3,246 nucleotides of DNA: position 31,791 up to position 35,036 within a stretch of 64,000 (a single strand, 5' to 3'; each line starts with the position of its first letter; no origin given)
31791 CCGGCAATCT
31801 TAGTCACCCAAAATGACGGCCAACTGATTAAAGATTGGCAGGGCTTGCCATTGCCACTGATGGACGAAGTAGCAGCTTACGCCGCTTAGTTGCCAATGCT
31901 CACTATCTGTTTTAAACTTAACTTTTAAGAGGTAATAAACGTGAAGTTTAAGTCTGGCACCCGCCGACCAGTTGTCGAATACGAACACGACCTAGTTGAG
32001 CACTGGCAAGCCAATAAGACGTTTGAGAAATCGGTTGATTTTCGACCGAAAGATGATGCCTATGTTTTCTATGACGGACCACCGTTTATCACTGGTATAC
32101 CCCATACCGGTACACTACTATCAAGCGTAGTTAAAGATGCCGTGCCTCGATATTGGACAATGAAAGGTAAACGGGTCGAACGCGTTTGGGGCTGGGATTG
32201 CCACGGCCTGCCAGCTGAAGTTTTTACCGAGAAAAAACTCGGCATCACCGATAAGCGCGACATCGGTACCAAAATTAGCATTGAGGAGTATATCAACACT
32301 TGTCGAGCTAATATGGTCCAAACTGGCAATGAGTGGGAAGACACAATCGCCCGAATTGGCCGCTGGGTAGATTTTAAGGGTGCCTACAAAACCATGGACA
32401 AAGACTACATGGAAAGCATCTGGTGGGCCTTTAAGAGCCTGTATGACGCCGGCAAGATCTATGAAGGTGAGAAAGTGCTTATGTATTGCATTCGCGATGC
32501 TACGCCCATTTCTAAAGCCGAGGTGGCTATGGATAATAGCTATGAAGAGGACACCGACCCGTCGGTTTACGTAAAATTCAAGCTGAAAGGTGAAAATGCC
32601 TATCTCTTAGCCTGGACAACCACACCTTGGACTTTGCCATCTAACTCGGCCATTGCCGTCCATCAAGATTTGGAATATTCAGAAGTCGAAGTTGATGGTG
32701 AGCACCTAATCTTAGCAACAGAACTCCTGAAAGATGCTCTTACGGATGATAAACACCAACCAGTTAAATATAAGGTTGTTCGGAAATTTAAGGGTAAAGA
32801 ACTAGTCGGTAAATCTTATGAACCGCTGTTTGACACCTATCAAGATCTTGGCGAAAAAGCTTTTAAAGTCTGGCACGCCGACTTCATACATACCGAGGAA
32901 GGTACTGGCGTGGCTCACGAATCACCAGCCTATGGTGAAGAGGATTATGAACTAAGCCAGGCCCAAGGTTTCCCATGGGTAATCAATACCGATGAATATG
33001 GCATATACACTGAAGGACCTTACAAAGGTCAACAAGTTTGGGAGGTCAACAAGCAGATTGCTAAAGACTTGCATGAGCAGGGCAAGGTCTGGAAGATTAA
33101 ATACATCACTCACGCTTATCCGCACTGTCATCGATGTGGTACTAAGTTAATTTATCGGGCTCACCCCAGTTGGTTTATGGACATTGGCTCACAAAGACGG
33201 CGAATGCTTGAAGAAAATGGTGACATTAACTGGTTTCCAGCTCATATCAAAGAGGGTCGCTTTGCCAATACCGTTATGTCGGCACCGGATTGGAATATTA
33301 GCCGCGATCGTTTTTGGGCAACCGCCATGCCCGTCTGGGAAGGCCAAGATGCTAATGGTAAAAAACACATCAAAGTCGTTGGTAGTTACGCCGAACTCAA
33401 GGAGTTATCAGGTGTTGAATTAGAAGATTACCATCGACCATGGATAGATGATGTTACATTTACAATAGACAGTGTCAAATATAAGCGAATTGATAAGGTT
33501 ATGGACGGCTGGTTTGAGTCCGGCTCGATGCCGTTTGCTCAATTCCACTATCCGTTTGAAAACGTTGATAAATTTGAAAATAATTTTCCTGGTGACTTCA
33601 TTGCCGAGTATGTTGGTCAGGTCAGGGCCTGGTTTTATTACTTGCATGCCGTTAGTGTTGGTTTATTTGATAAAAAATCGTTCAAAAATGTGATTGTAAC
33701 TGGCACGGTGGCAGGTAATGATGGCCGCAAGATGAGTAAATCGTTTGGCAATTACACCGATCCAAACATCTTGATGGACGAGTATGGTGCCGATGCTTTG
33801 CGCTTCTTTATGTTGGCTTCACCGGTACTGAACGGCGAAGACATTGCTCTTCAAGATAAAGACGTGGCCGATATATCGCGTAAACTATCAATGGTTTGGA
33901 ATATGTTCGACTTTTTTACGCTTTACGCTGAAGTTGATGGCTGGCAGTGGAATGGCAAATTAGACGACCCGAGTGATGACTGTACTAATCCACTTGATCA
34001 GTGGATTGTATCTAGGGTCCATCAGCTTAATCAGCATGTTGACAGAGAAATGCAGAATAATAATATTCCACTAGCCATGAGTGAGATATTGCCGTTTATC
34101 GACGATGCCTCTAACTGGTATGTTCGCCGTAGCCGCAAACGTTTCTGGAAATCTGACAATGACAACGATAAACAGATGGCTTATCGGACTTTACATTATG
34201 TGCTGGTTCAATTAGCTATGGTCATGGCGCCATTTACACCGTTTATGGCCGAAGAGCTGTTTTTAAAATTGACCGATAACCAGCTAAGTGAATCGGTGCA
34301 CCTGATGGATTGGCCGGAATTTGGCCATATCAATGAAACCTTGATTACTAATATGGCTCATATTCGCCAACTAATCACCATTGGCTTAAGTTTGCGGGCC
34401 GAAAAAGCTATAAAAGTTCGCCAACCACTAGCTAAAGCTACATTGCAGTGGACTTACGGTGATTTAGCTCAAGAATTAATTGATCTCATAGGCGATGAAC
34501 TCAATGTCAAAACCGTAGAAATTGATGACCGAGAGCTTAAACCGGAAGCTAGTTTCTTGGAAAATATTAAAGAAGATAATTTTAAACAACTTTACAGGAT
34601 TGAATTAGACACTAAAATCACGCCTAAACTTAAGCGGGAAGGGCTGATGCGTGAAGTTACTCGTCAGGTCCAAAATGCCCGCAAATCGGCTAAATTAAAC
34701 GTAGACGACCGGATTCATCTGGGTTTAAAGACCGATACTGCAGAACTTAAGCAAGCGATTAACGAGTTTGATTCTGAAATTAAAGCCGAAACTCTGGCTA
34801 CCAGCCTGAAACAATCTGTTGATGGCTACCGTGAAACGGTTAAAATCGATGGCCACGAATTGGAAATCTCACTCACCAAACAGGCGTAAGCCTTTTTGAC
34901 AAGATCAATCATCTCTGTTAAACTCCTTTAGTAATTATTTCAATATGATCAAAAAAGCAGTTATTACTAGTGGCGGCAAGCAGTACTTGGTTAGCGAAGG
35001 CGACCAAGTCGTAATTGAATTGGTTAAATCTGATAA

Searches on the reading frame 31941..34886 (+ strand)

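Call 46: search_protein_families(library=pfam, proteins=[window:31941-34886:+], max_evalue=0.0001)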
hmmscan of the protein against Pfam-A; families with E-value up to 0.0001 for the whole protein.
window:31941-34886:+ (982 aa): 4 families
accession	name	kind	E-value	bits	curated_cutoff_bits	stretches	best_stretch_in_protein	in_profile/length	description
PF00133.28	tRNA-synt_1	-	3.6e-112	375.6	22.7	1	18-632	2-410/414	tRNA synthetases class I (I, L, M and V)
PF08264.19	Anticodon_1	-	2.2e-27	96.2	25.1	1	686-831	1-145/148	Anticodon-binding domain of tRNA ligase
PF19302.4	DUF5915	-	8.7e-23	81.3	27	1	886-980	101-194/195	Domain of unknown function (DUF5915)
PF09334.17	tRNA-synt_1g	-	1.7e-14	53.9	20.1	1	48-194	8-134/391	tRNA synthetases class I (M)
